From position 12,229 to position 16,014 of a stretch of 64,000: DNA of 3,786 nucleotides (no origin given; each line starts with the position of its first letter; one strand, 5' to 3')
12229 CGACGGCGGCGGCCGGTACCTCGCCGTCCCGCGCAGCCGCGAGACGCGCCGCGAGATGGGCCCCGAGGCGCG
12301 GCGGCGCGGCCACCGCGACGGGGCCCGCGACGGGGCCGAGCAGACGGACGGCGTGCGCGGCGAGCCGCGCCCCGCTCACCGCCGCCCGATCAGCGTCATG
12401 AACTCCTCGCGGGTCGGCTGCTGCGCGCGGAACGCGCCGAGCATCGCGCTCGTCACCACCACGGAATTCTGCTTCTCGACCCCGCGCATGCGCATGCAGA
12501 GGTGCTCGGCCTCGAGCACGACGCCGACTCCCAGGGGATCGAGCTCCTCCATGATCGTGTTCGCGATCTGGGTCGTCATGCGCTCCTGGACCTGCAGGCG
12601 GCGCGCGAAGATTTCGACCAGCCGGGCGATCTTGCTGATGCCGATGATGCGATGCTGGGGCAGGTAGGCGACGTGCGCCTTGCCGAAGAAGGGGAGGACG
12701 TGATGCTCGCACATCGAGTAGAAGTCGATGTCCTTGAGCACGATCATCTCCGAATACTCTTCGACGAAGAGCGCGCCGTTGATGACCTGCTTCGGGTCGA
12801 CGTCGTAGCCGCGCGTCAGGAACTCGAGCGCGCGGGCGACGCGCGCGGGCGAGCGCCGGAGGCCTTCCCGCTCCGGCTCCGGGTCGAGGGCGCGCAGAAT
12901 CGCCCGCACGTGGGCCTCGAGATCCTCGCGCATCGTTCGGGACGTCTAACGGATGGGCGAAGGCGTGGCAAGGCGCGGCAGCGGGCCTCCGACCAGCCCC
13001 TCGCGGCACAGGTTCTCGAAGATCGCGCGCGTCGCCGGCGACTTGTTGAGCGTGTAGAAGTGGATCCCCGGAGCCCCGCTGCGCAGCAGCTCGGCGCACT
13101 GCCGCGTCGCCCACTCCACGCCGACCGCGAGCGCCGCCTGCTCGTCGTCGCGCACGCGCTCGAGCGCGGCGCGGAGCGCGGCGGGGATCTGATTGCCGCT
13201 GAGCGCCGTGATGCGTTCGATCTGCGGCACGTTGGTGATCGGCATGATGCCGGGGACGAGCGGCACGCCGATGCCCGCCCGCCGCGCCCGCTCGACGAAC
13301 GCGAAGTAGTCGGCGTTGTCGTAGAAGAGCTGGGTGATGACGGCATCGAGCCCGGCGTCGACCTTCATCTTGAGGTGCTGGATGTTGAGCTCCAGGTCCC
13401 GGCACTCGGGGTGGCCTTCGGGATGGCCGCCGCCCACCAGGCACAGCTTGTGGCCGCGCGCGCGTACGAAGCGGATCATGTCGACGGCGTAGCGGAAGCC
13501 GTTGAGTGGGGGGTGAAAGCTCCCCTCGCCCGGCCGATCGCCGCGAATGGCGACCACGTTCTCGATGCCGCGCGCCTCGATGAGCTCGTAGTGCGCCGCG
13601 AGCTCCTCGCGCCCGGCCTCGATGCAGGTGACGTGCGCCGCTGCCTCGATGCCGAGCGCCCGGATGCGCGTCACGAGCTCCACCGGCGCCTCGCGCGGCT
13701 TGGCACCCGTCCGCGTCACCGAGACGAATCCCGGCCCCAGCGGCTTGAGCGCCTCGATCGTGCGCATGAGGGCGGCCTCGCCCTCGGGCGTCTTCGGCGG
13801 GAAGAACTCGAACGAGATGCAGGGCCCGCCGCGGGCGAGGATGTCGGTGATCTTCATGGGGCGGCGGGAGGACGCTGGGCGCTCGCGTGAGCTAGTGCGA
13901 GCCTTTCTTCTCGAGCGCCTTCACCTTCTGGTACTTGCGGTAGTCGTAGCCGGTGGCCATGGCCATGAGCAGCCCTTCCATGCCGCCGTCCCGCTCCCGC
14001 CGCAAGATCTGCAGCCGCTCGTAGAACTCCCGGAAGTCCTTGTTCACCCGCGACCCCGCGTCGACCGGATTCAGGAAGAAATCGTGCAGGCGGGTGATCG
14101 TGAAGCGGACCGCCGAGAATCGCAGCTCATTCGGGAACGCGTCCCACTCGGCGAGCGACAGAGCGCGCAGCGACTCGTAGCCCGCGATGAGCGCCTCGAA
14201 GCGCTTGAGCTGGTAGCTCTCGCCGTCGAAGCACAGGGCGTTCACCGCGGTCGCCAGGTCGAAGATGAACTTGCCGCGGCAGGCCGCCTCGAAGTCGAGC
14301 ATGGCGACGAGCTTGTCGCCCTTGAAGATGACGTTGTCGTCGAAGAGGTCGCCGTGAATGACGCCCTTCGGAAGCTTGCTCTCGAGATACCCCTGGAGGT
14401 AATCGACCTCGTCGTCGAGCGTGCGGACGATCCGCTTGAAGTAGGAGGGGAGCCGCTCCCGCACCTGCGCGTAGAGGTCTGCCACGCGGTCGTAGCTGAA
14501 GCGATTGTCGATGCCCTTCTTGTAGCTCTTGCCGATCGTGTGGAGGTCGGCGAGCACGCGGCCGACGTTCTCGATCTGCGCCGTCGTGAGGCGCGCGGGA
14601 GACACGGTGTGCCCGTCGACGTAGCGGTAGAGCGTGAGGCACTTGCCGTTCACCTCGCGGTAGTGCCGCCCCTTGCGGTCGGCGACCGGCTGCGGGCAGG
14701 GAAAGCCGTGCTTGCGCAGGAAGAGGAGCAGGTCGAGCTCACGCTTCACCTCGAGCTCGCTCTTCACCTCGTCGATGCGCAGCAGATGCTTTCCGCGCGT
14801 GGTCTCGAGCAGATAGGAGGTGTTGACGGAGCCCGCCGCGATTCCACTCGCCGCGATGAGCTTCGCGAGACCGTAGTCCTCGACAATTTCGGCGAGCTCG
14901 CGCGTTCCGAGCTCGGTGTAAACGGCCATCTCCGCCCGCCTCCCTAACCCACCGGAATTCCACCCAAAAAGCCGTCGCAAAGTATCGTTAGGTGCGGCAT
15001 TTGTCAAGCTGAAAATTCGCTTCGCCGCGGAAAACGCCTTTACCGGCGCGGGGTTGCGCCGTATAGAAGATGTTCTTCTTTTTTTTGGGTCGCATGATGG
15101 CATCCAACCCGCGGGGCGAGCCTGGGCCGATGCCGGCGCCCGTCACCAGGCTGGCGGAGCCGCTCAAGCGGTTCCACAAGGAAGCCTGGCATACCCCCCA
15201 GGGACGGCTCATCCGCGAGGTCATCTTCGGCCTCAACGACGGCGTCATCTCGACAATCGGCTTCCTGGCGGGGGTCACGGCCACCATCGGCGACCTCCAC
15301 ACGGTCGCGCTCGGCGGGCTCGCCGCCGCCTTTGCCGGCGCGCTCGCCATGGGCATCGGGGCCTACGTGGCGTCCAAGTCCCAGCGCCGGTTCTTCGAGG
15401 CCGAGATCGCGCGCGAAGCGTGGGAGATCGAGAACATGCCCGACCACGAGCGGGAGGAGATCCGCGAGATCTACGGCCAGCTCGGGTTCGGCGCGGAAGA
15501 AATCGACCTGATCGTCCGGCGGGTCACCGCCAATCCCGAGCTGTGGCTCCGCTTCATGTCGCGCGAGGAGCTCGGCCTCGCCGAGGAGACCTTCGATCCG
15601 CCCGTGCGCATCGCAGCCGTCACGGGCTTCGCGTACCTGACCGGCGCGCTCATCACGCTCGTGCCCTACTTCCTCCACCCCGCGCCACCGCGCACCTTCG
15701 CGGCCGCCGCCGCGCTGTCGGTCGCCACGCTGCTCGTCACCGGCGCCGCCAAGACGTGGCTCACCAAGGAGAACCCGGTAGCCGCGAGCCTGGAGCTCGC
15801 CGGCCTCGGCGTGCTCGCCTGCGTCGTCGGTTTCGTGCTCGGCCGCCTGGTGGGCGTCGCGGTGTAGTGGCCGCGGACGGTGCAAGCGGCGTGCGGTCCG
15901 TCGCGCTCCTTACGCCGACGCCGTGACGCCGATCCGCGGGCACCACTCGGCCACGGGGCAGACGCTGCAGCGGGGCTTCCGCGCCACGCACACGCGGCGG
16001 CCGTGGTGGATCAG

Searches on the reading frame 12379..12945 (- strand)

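Call 60: search_protein_families(library=pfam, proteins=[window:12379-12945:-], max_evalue=0.00001)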
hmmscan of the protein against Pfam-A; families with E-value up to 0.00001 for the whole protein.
window:12379-12945:- (189 aa): 1 family
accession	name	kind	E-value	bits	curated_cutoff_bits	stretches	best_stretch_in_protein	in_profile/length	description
PF01227.27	GTP_cyclohydroI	-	6e-75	251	27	1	10-186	2-178/179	GTP cyclohydrolase I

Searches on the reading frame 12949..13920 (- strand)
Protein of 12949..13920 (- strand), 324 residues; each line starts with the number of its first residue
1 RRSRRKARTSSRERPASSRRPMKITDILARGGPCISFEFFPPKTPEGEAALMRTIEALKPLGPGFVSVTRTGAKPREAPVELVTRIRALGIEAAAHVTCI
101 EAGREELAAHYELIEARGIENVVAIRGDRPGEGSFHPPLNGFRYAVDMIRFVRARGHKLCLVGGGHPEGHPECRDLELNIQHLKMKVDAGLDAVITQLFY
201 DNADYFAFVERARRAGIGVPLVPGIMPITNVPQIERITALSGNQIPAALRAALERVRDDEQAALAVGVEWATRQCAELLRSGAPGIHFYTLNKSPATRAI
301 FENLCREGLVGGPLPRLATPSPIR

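Call 60: search_protein_families(library=pfam, proteins=[window:12949-13920:-], max_evalue=0.00001)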
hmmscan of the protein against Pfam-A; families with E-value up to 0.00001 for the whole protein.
window:12949-13920:- (324 aa): 1 family
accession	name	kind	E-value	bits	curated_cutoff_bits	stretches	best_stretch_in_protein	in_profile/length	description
PF02219.23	MTHFR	-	1e-80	271.6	24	1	23-304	1-286/287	Methylenetetrahydrofolate reductase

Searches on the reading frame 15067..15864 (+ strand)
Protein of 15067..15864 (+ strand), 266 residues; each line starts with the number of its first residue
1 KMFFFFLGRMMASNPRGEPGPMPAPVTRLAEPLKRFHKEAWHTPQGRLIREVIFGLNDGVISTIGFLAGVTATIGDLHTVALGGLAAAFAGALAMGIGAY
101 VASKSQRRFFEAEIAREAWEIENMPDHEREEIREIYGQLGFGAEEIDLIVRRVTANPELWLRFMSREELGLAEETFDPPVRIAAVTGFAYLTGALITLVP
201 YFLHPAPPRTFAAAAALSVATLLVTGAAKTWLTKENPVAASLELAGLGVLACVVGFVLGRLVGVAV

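Call 60: search_protein_families(library=pfam, proteins=[window:15067-15864:+], max_evalue=0.00001)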
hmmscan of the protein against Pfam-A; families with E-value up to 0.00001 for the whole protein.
window:15067-15864:+ (266 aa): 1 family
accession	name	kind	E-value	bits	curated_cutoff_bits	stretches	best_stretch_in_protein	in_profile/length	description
PF01988.24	VIT1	-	4.8e-58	196.9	28.1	1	49-260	1-214/214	VIT family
